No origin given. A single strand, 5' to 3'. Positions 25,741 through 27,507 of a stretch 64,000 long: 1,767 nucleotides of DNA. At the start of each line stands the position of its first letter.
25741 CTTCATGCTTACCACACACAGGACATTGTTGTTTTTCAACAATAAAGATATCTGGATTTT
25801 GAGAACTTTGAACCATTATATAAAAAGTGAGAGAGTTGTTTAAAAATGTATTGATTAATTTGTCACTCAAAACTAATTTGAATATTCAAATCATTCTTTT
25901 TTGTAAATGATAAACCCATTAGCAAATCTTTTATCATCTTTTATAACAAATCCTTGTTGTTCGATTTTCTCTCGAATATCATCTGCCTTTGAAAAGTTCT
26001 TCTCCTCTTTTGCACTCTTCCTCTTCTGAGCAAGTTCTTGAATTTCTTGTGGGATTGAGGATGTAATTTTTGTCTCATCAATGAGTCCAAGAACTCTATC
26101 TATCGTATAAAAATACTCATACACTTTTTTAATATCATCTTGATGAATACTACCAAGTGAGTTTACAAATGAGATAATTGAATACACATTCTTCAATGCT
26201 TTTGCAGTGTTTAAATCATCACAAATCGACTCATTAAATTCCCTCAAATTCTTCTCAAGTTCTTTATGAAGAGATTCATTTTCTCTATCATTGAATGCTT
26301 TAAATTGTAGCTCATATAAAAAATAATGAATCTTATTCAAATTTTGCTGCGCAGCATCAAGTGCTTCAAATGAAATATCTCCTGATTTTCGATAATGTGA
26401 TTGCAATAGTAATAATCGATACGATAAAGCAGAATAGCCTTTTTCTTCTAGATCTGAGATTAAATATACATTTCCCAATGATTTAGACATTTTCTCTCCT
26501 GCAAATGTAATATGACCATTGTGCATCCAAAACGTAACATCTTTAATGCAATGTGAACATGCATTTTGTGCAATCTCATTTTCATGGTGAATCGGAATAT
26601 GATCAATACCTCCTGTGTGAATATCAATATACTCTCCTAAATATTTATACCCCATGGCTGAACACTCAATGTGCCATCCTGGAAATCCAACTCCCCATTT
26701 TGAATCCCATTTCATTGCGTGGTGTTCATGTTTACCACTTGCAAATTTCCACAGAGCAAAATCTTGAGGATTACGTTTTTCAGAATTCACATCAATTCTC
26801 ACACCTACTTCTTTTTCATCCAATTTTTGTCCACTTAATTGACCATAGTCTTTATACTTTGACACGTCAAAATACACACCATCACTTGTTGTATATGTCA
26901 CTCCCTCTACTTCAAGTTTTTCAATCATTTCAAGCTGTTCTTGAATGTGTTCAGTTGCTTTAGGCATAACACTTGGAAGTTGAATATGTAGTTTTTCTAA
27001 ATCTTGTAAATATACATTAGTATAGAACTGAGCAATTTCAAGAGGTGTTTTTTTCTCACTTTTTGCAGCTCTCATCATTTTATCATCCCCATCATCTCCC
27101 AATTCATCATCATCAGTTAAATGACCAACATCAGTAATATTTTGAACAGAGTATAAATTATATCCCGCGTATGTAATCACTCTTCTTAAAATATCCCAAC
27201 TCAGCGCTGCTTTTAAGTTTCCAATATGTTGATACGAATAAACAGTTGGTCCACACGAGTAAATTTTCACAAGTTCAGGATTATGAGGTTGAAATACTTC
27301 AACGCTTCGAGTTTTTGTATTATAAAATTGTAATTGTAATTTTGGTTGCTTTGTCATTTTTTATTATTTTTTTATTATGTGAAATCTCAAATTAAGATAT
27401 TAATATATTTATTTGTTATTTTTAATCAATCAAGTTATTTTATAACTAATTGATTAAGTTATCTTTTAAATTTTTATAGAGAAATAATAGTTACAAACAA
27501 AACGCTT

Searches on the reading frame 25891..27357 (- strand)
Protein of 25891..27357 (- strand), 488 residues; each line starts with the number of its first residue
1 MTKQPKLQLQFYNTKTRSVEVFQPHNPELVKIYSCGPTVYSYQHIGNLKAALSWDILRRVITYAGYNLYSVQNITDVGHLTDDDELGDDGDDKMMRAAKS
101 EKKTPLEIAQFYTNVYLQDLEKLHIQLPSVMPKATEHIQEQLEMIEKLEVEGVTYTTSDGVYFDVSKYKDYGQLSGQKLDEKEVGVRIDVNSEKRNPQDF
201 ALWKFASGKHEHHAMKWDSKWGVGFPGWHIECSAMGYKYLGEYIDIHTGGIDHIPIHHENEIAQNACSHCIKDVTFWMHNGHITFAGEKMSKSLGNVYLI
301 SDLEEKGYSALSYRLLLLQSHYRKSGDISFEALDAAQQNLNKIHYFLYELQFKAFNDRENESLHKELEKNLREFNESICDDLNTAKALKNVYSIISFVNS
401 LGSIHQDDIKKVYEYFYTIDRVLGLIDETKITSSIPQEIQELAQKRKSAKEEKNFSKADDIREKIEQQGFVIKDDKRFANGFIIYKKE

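Call 46: search_protein_families(library=pfam, proteins=[window:25891-27357:-], max_evalue=0.001)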
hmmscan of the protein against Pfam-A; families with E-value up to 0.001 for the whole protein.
window:25891-27357:- (488 aa): 3 families
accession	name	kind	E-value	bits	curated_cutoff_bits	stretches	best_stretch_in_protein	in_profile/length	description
PF01406.26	tRNA-synt_1e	-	5.3e-92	308.9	27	1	22-337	2-300/301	tRNA synthetases class I (C) catalytic domain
PF09334.17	tRNA-synt_1g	-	1.4e-09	37.6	20.1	1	41-167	12-126/391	tRNA synthetases class I (M)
PF09190.17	DALR_2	-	4.4e-06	27.6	22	1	373-426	1-56/57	DALR domain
